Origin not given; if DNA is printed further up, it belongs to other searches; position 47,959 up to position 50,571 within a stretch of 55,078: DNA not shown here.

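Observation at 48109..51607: A two-gene operon pairing an OLD-like ATPase/Toprim protein with a Mrr-nuclease/STAND-like NTPase: a candidate uncharacterised defence system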

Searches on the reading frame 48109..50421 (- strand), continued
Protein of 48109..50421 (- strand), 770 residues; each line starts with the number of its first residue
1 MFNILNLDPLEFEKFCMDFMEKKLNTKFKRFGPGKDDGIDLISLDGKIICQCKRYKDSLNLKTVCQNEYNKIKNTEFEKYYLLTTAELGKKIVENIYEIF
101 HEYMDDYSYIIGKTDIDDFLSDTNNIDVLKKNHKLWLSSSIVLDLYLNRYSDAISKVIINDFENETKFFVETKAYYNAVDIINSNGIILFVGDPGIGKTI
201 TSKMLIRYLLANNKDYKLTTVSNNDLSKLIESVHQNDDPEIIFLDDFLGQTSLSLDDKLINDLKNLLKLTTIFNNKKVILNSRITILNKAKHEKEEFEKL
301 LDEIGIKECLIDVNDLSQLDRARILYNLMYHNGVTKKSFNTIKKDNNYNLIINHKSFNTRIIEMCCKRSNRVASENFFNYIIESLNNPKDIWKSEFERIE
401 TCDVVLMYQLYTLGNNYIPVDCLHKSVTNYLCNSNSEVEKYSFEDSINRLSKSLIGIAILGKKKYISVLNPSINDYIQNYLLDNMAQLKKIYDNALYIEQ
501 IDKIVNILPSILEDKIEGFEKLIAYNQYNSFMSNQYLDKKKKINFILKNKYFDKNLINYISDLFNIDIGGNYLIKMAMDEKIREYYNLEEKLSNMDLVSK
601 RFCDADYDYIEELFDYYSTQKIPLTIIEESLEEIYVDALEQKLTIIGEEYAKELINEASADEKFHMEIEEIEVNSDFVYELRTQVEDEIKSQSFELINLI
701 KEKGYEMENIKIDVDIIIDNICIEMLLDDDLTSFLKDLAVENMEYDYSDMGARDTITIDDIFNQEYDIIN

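Call 65: find_encoding_contigs(protein=P0097, flank=5000, max_places=2)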
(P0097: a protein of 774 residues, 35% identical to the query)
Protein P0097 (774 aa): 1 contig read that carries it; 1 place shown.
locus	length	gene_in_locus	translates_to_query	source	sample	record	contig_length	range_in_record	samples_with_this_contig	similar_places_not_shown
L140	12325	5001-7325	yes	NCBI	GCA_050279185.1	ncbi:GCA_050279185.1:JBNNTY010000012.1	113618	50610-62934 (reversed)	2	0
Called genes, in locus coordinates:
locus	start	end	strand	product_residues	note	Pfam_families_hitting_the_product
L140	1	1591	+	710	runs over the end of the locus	-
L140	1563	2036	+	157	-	-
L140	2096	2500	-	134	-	PF01451:LMWPc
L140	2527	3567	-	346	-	PF01758:SBF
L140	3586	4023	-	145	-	PF00903:Glyoxalase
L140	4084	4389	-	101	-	PF12840:HTH_20 (weak), PF01022:HTH_5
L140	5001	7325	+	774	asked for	PF04471:Mrr_cat (weak), PF20720:nSTAND3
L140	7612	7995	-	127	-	-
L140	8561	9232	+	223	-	-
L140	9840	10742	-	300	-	PF00781:DAGK_cat, PF01513:NAD_kinase (faint), PF19279:YegS_C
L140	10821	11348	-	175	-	PF00156:Pribosyltran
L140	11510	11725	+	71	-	-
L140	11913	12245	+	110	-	-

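Call 66: find_encoding_contigs(protein=P0120, flank=5000, max_places=2)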
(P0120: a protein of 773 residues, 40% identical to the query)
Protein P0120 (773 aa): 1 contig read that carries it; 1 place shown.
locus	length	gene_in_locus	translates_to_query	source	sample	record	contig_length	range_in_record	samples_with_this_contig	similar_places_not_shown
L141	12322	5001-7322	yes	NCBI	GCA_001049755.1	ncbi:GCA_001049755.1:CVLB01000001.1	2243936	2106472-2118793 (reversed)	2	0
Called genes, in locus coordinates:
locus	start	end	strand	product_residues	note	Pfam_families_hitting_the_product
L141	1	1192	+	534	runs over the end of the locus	PF00496:SBP_bac_5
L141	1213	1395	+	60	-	-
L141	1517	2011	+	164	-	-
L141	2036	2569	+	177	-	-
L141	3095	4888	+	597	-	PF17297:PEPCK_N, PF00821:PEPCK_GTP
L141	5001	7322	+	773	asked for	PF04471:Mrr_cat (weak), PF20720:nSTAND3, PF25199:nSTAND_NTPase5 (faint)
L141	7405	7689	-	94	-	PF11396:PepSY_like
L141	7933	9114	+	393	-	-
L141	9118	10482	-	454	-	-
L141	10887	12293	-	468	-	PF12796:Ank_2, PF13857:Ank_5 (weak), PF13637:Ank_4, PF13857:Ank_5, PF12796:Ank_2, PF13637:Ank_4, PF12796:Ank_2, PF13637:Ank_4, +8 more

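Call 70: list_cluster_members(proteins=[P0003, P0026, P0042, P0097, P0100, P0106, P0120, P0117, P0094, P0086])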
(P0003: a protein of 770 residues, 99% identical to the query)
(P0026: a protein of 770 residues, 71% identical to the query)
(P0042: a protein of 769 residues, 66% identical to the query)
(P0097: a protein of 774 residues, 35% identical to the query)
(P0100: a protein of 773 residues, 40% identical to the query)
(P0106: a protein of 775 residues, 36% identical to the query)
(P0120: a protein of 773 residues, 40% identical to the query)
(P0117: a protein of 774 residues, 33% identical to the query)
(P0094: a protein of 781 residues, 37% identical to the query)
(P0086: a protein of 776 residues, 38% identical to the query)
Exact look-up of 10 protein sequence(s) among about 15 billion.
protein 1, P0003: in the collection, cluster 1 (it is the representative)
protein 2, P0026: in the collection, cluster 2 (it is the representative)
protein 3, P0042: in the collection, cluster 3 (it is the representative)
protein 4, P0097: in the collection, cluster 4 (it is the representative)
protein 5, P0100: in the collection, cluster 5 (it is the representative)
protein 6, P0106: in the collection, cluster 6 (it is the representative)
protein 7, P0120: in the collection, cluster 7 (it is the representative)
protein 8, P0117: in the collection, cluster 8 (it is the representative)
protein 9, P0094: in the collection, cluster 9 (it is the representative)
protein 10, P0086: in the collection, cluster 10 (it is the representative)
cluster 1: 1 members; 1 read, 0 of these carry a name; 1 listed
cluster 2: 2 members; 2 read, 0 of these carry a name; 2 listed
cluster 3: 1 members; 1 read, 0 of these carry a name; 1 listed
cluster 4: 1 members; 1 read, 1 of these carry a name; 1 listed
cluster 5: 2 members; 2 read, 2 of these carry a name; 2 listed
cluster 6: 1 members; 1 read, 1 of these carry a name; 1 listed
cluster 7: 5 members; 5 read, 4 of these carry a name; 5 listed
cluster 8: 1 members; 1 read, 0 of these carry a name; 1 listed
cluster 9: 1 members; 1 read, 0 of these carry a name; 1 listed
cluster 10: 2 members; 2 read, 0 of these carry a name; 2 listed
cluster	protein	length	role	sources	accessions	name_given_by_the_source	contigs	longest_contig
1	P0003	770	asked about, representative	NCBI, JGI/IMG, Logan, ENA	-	-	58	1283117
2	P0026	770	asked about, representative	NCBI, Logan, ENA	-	-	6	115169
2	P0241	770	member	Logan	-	-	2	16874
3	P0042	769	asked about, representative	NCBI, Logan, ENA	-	-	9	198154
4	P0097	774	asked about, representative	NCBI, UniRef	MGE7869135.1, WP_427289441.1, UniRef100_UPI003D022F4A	restriction endonuclease [Bacillus paramycoides] | nSTAND3 domain-containing NTPase n=1 Tax=Bacillus paramycoides TaxID=2026194 ...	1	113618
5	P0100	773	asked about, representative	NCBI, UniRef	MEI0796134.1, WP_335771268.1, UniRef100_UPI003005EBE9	restriction endonuclease [Brachyspira pilosicoli] | nSTAND3 domain-containing NTPase n=1 Tax=Brachyspira pilosicoli TaxID=52584 ...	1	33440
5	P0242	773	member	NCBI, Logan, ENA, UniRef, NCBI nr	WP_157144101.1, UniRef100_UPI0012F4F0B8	restriction endonuclease [Brachyspira pilosicoli] | nSTAND3 domain-containing NTPase n=1 Tax=Brachyspira pilosicoli TaxID=52584 ...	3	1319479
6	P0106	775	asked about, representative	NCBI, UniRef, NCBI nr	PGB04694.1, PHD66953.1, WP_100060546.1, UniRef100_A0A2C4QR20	restriction endonuclease [Bacillus toyonensis] | AAA family ATPase n=1 Tax=Bacillus toyonensis TaxID=155322 RepID=A0A2C4QR20_9BACI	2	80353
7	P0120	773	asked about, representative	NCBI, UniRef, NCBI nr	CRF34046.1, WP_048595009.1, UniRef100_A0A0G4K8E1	unnamed protein product [Brachyspira suanatina] | Uncharacterized protein n=1 Tax=Brachyspira suanatina TaxID=381802 RepID=A0A0G4K8E1_9SPIR | restriction endonuclease [Brachyspira suanatina]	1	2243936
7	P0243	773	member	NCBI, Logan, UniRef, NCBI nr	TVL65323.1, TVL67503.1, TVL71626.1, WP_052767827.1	nSTAND3 domain-containing NTPase [Brachyspira hyodysenteriae] | nSTAND3 domain-containing NTPase n=3 Tax=Brachyspira hyodysenteriae TaxID=159 ... | restriction endonuclease [Brachyspira hyodysenteriae]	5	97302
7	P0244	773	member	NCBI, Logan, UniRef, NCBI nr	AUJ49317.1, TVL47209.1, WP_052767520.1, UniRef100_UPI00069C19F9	restriction endonuclease [Brachyspira hyodysenteriae] | nSTAND3 domain-containing NTPase n=3 Tax=Brachyspira hyodysenteriae TaxID=159 ...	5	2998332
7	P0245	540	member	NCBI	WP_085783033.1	restriction endonuclease, partial [Brachyspira hyodysenteriae]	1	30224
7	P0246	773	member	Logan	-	-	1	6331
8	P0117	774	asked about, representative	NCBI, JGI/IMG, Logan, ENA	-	-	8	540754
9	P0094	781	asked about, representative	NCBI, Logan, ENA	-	-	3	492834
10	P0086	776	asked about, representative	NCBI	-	-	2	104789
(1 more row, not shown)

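Call 76: find_related_loci(query=A1, collection=viral_contigs, flank=6000)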
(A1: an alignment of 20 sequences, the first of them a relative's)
Query A1 (770 aa) in viral_contigs; peptide patterns used: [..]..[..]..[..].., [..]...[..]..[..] (x = any residue, [..] = any of these).
55 stretches matched a pattern; 3 encode a relative of the query (tblastn E <= 1e-3); 3 distinct loci.
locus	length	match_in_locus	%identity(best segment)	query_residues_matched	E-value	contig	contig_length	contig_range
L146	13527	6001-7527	36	1-503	1e-92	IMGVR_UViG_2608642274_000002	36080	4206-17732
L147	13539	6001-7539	32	1-505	5e-73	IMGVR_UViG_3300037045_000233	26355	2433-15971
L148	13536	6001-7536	32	1-505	2e-76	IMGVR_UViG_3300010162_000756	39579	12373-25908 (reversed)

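Call 79: search_protein_families(library=pfam, proteins=[L138:3086-4948:+, L138:2366-3022:+, L148:2790-5978:+, L147:5011-5898:+, L147:9774-12983:+, L146:4607-5323:+], max_evalue=0.001)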
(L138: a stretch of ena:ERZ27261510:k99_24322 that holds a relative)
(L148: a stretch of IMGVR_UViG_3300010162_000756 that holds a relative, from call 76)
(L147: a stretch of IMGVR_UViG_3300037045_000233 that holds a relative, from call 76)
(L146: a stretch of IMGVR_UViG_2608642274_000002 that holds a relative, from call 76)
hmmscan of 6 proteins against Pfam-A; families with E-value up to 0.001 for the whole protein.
L138:3086-4948:+ (620 aa): 7 families
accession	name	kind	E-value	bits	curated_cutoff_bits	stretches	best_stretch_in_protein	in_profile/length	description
PF13304.12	AAA_21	-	8.3e-25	88.9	27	1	34-278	1-304/304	AAA domain, putative AbiEii toxin, Type IV TA system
PF13175.12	AAA_15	-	1.3e-24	88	32.1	2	168-277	291-374/374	AAA ATPase domain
PF13476.12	AAA_23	-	2.1e-10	42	27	1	6-140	2-110/201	AAA domain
PF02463.25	SMC_N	-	7e-06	26.1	40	1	3-60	2-53/220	RecF/RecN/SMC N terminal domain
PF20469.4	OLD-like_TOPRIM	-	6e-05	23.9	23.2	1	333-398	1-67/67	Overcoming lysogenization defect protein-like, TOPRIM domain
PF13555.12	AAA_29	-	6.1e-05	23.1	27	1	33-57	23-47/61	P-loop containing region of AAA domain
PF11398.14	DUF2813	-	0.00024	21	21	0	233-306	283-351/372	Protein of unknown function (DUF2813)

L138:2366-3022:+ (218 aa): 0 families

L148:2790-5978:+ (1062 aa): 3 families
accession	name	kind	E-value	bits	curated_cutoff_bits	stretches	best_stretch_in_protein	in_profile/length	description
PF19778.5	RE_endonuc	-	2.4e-31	108.2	23.4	1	933-1032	1-97/108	Endonuclease domain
PF04851.21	ResIII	-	1.6e-12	48.1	22.5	1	89-253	24-163/164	Type III restriction enzyme, res subunit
PF00270.35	DEAD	-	3.1e-09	37.2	26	1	90-254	16-163/167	DEAD/DEAH box helicase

L147:5011-5898:+ (295 aa): 1 family
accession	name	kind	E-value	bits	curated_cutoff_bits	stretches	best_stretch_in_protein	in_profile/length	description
PF14297.12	Lin1244_N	-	3.4e-18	66.6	25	1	11-104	1-95/95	Lin1244/Lin1753-like, N-terminal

L147:9774-12983:+ (1069 aa): 5 families
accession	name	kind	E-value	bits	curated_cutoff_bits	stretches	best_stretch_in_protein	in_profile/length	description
PF00271.37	Helicase_C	-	1.2e-14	54.9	23.5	1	694-814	11-110/110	Helicase conserved C-terminal domain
PF00176.29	SNF2-rel_dom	-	7e-10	38.9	24.9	1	270-315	16-67/290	SNF2-related domain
PF04851.21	ResIII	-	2.4e-07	31.2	22.5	1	254-409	5-163/164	Type III restriction enzyme, res subunit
PF00270.35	DEAD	-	1.1e-05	25.7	26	0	354-409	111-161/167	DEAD/DEAH box helicase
PF20720.3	nSTAND3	-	0.00036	20.7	27.2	0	259-350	5-94/155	Novel STAND NTPase 3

L146:4607-5323:+ (238 aa): 0 families

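Call 83: find_homologous_proteins(query=L023:8023-9495:+, max_evalue=0.00001)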
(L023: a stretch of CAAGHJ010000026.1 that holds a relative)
Query L023:8023-9495:+ (490 aa): 17 proteins with E <= 0.00001 among 8000 candidates.
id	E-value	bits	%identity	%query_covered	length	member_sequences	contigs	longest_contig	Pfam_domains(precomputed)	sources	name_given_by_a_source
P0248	0.0e+0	1037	98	100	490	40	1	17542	PF20469.5,PF13175.13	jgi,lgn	-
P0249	3.8e-283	957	89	100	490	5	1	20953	PF20469.5,PF13175.13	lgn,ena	-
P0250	3.4e-279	944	88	100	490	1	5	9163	PF20469.5,PF13175.13,PF13304.13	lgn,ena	-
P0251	4.2e-279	944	88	100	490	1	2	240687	PF20469.5,PF13175.13,PF13304.13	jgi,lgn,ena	-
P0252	4.6e-279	944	88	100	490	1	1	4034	PF20469.5,PF13175.13,PF13304.13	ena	-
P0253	1.6e-278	942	88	100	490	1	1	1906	PF20469.5,PF13175.13,PF13304.13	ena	-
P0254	3.4e-278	941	87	100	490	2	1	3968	PF20469.5,PF13175.13,PF13304.13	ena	-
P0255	1.5e-276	936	87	100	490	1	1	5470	PF20469.5,PF13175.13,PF13304.13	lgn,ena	-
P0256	2.2e-276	935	87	100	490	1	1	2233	PF20469.5,PF13175.13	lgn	-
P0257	6.7e-266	900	84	100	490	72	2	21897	PF20469.5,PF13175.13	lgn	-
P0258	5.8e-249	845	79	100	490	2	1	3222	PF20469.5,PF13175.13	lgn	-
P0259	7.2e-231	785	73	100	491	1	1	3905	PF20469.5,PF13175.13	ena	-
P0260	7.0e-158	544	56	99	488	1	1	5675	PF13175.13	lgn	-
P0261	2.3e-135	470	49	91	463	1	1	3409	PF20469.5,PF13175.13,PF13304.13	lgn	-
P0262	2.0e-93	332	39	96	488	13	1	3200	PF13175.13,PF13476.13,PF02463.26,PF13304.13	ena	-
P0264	3.9e-84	301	38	98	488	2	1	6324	PF20469.5,PF13175.13,PF13304.13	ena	-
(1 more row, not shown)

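Call 84: find_encoding_contigs(protein=P0260, flank=5000, max_places=2)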
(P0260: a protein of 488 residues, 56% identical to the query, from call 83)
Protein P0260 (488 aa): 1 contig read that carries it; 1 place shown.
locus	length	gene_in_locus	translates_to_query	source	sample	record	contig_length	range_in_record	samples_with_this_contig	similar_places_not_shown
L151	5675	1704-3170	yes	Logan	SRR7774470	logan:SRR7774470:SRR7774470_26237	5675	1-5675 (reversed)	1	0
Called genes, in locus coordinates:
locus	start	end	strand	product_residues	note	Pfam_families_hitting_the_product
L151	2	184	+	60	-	?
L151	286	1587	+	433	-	PF13173:AAA_14, PF13635:DUF4143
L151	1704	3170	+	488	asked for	PF13175:AAA_15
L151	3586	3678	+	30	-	-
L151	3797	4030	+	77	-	-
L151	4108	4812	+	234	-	-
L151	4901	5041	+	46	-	-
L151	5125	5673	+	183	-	?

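Call 85: find_encoding_contigs(protein=P0264, flank=5000, max_places=2)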
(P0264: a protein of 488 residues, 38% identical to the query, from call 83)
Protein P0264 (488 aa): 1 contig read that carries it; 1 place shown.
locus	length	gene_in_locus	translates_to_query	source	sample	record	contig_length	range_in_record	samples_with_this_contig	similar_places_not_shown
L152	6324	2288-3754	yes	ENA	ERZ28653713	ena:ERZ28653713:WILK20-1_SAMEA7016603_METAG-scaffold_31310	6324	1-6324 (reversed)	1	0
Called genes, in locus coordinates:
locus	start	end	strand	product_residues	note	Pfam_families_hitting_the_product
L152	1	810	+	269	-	?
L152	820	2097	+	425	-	PF03235:GmrSD_N, PF01844:HNH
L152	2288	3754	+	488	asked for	PF13175:AAA_15 (weak), PF13304:AAA_21 (weak), PF13175:AAA_15, PF20469:OLD-like_TOPRIM (weak)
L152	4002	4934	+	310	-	PF01381:HTH_3, PF12844:HTH_19, PF13560:HTH_31, PF02661:Fic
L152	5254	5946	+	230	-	PF02463:SMC_N (weak), PF00005:ABC_tran, PF13304:AAA_21 (faint)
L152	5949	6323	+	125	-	?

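Call 86: find_encoding_contigs(protein=P0261, flank=5000, max_places=2)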
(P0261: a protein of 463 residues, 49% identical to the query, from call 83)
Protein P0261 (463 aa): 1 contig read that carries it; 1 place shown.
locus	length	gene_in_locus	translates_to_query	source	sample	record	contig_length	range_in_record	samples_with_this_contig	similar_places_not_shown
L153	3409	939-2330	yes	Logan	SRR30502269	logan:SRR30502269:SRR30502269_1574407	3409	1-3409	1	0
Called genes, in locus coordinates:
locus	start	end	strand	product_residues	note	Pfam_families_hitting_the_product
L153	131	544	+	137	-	PF03479:PCC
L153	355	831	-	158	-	-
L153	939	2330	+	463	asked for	PF13304:AAA_21, PF13175:AAA_15 (weak), PF20469:OLD-like_TOPRIM (weak)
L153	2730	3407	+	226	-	?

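Call 87: find_encoding_contigs(protein=P0262, flank=5000, max_places=2)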
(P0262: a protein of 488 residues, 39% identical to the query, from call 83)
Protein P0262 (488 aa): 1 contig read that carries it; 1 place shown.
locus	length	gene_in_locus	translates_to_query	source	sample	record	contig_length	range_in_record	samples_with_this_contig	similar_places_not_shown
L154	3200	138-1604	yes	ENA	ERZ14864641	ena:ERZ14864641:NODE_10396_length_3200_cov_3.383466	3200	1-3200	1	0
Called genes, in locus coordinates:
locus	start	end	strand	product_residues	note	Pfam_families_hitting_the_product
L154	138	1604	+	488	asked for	PF02463:SMC_N (weak), PF13175:AAA_15, PF13476:AAA_23 (weak), PF13304:AAA_21, PF13175:AAA_15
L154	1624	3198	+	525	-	?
